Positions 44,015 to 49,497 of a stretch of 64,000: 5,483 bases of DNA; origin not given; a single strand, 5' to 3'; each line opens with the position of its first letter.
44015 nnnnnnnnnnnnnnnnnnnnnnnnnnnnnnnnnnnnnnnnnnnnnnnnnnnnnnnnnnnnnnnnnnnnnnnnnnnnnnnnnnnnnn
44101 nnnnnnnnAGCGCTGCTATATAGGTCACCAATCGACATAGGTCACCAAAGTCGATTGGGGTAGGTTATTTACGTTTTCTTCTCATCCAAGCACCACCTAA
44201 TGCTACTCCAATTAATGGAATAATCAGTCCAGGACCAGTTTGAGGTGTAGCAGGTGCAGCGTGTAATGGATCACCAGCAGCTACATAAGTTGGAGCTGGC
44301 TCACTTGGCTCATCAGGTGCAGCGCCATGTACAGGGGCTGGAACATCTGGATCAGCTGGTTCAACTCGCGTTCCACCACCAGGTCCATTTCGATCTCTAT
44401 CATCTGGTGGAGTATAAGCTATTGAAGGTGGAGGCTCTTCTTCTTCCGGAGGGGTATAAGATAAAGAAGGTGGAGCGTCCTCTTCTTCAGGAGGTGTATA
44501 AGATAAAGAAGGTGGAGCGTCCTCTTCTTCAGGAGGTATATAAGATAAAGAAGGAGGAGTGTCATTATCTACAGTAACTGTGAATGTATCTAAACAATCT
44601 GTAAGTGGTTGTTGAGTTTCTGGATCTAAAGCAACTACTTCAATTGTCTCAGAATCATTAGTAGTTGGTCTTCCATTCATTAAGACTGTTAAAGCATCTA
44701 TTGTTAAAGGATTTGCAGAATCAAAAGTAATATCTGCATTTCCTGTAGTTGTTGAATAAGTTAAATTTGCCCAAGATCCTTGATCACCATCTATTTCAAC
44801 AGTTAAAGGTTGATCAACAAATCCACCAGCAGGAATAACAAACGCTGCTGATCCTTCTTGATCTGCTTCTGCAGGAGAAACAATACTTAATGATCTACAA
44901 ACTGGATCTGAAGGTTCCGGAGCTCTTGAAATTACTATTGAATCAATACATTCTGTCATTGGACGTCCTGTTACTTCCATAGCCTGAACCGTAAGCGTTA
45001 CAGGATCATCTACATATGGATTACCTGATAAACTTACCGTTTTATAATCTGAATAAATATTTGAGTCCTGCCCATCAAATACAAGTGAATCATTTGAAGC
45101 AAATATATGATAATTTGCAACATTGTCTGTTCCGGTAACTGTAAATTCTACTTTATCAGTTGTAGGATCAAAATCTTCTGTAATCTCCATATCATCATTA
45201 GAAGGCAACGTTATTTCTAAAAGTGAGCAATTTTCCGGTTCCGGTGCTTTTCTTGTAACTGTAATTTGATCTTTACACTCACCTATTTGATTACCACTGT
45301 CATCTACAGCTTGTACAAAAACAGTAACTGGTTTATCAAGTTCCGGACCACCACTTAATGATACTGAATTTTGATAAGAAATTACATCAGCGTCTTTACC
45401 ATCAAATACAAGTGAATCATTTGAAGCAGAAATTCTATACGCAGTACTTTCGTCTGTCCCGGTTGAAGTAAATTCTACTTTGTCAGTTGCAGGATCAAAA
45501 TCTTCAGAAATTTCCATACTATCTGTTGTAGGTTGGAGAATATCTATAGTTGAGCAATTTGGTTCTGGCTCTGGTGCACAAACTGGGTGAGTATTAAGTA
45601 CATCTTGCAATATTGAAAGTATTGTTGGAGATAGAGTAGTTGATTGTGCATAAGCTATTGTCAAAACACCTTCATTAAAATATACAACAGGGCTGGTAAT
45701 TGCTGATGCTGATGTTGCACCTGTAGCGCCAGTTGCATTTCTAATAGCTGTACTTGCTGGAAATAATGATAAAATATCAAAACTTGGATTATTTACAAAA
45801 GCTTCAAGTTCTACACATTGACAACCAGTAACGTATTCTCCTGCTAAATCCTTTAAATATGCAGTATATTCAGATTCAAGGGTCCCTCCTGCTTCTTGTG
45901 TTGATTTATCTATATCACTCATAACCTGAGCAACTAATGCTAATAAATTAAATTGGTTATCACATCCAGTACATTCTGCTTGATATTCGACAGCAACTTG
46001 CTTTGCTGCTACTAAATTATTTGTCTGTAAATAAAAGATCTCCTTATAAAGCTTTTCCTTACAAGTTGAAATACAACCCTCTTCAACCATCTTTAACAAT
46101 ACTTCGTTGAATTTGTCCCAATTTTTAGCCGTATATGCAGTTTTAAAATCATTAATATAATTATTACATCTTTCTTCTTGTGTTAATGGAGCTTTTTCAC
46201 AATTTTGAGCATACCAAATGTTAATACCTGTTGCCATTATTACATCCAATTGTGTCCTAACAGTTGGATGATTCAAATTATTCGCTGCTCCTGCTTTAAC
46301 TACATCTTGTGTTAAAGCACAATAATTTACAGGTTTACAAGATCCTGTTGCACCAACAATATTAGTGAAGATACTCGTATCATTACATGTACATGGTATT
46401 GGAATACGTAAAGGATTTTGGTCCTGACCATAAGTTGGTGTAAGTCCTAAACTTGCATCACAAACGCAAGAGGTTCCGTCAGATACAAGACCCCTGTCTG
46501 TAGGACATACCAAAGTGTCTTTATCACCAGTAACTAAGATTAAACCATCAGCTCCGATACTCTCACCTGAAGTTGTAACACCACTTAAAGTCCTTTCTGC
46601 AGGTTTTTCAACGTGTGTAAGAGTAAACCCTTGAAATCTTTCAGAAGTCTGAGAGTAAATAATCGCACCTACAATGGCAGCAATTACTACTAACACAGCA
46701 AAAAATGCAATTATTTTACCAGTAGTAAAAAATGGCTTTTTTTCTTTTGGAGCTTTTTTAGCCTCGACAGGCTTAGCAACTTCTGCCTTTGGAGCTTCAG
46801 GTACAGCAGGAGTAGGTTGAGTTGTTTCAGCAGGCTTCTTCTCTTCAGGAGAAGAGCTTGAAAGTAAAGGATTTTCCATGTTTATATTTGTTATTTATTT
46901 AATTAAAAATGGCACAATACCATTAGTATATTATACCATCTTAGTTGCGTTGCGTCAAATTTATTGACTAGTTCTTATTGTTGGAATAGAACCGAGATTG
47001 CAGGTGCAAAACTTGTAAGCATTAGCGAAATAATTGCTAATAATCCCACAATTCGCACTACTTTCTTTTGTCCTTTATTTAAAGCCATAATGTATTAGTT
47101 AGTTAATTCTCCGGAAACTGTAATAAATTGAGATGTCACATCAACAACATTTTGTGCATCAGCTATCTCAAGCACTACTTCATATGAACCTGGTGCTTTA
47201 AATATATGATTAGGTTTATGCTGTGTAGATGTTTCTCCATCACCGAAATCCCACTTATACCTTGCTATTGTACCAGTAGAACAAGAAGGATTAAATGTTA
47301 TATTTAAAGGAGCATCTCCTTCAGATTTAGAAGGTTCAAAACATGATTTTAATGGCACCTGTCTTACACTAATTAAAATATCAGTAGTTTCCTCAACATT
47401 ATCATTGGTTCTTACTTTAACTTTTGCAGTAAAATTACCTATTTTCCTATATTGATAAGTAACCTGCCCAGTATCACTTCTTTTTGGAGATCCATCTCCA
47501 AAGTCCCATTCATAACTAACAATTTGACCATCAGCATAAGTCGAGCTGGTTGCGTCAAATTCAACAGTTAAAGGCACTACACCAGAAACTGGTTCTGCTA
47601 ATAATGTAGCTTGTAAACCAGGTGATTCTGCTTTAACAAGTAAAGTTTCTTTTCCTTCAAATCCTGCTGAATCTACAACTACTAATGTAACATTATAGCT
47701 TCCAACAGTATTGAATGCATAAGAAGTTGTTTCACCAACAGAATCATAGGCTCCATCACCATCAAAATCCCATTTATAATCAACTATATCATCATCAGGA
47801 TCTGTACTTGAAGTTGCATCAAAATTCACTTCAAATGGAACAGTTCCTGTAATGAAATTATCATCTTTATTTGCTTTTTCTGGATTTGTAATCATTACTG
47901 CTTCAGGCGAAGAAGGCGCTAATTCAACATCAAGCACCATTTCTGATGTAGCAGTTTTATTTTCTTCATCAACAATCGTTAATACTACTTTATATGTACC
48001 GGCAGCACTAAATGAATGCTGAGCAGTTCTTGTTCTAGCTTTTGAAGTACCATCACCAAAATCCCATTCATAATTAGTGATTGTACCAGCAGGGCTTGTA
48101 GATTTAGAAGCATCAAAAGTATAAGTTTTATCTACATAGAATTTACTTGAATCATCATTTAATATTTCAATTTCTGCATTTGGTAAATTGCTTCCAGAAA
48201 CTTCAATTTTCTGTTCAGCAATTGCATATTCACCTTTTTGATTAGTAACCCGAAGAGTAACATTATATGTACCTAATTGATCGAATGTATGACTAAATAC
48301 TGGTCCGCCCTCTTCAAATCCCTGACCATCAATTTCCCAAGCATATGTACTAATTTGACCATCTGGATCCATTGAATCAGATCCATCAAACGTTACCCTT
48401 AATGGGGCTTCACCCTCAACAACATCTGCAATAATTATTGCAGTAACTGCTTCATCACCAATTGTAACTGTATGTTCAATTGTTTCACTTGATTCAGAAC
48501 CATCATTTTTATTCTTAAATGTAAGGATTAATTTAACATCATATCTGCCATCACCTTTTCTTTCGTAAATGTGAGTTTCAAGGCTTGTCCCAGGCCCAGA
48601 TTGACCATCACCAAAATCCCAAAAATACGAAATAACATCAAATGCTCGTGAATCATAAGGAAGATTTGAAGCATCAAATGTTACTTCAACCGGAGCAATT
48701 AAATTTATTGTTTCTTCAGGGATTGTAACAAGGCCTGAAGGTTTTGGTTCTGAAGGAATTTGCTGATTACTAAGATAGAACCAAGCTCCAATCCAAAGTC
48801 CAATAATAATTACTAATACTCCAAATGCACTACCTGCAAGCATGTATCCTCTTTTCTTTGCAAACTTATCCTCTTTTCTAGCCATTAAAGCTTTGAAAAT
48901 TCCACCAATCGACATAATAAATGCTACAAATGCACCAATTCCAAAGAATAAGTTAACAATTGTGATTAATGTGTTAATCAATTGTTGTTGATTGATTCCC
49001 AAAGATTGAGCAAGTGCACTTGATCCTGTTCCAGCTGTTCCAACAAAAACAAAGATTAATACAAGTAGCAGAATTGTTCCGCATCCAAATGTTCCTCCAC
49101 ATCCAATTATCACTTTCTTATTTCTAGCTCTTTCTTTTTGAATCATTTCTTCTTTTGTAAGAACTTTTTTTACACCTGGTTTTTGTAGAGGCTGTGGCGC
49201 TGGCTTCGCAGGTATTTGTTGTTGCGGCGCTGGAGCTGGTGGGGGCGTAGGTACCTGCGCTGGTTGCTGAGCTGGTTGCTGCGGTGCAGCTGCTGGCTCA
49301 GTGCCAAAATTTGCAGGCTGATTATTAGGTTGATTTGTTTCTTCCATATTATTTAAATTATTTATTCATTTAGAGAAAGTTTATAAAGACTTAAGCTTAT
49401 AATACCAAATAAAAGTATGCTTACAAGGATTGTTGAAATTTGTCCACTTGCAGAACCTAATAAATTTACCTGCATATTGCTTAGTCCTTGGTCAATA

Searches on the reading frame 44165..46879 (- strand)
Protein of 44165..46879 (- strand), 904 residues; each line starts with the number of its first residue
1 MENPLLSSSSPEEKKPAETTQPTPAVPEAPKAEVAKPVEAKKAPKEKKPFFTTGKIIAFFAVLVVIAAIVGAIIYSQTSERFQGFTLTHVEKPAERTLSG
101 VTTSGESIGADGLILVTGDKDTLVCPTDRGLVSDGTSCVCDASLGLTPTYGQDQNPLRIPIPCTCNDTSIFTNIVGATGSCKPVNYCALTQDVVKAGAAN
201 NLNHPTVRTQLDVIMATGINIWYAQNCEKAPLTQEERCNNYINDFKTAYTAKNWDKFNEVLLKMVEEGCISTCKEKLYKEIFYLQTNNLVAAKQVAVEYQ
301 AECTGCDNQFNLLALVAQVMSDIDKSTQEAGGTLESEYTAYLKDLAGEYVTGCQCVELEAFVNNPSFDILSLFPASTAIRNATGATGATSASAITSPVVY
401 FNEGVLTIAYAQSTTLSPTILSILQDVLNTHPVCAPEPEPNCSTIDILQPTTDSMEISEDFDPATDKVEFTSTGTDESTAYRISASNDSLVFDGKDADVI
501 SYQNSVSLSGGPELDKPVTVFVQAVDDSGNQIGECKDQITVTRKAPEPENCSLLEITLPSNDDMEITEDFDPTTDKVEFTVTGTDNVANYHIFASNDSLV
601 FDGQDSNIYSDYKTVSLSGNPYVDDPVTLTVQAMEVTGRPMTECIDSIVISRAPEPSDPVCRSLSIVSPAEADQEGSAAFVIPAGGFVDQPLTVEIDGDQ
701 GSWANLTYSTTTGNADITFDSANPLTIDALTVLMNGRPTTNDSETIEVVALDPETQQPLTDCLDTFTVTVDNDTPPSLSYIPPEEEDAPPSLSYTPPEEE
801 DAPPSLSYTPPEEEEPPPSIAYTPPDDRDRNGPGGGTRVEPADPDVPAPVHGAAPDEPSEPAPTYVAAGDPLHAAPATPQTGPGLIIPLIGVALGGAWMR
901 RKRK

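Call 5: search_protein_families(library=pfam, proteins=[window:44165-46879:-], max_evalue=0.01)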
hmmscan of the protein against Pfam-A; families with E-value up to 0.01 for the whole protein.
window:44165-46879:- (904 aa): 0 families

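Call 75: search_protein_families(library=ncbifam, proteins=[window:44165-46879:-], max_evalue=0.01)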
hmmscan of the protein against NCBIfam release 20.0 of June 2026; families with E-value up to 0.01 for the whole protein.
window:44165-46879:- (904 aa): 1 family
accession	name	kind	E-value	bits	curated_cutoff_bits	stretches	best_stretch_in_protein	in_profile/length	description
NF051431.1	Rv0361_Cterm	subfamily_domain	0.0057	16.9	37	0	213-260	16-61/140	Rv0361 family membrane protein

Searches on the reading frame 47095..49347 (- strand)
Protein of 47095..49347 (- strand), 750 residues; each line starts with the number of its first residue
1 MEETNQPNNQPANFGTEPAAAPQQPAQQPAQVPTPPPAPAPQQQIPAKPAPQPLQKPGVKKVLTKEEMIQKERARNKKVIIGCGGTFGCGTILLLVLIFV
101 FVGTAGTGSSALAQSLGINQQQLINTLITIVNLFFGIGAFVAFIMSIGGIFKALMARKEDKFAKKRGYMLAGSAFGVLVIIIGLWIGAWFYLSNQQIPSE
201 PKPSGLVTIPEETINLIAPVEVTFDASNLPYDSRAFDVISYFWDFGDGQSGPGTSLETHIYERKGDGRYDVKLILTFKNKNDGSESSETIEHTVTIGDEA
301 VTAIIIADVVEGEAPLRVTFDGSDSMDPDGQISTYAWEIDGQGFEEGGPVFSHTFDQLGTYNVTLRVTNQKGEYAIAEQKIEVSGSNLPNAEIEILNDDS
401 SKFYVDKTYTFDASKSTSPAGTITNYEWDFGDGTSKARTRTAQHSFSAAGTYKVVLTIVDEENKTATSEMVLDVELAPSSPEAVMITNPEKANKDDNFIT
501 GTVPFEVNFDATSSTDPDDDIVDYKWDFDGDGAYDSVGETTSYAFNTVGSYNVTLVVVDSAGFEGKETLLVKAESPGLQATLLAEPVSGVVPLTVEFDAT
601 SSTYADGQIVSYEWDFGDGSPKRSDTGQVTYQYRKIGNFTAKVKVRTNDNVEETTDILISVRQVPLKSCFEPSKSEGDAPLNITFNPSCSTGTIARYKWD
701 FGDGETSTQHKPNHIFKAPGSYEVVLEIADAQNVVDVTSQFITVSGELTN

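Call 5: search_protein_families(library=pfam, proteins=[window:47095-49347:-], max_evalue=0.01)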
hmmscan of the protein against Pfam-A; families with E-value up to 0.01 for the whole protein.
window:47095-49347:- (750 aa): 9 families
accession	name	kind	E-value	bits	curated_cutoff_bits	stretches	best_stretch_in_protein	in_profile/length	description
PF18911.6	PKD_4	-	9.2e-86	282.5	27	6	405-469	16-80/85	PKD domain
PF00801.26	PKD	-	1.6e-60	201.5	23.5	6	581-650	3-70/80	PKD domain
PF22352.2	K319L-like_PKD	-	1e-18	67.5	27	2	407-472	12-82/84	K319L-like, PKD domain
PF21027.3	Sde0182_C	-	2.1e-09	38.2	27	0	506-526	1-21/83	Cellulose-binding protein Sde0182, C-terminal domain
PF16820.11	PKD_3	-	3.2e-08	33.7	26.3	0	333-369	33-68/68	PKD-like domain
PF02010.21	REJ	-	1.2e-07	31.1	25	1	267-610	53-345/452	REJ domain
PF18981.6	InlK_D3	-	3.8e-06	27.3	25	0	355-376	46-67/75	Internalin K domain (D3/D4)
PF16967.11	TcfC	-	0.0012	18.8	29.4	0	719-743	43-67/68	E-set like domain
PF20009.4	GEVED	-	0.0075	17.5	24.4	0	266-333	11-68/78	GEVED domain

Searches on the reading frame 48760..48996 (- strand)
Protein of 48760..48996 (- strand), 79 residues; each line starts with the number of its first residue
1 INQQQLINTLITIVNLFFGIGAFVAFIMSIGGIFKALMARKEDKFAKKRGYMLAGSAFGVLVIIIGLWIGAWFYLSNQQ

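Call 77: search_protein_families(library=pfam, proteins=[window:48760-48996:-], max_evalue=0.1)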
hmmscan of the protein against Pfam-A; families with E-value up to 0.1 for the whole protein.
window:48760-48996:- (79 aa): 3 families
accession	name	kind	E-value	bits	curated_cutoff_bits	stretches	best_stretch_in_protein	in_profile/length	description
PF06305.16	LapA_dom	-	0.0052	17.1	28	1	10-42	19-51/64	Lipopolysaccharide assembly protein A domain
PF14110.11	DUF4282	-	0.01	16.8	27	1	12-74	11-60/86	Domain of unknown function (DUF4282)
PF10031.14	DUF2273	-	0.022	15.2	25.4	1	44-68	4-28/48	Small integral membrane protein (DUF2273)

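Call 78: search_protein_families(library=ncbifam, proteins=[window:48760-48996:-], max_evalue=0.1)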
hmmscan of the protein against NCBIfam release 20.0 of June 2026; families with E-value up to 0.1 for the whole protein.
window:48760-48996:- (79 aa): 1 family
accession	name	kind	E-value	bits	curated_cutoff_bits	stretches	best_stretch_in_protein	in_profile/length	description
NF045951.1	MAG0110_fam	subfamily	0.0067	15.7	98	1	2-70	6-75/237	MAG0110 family membrane protein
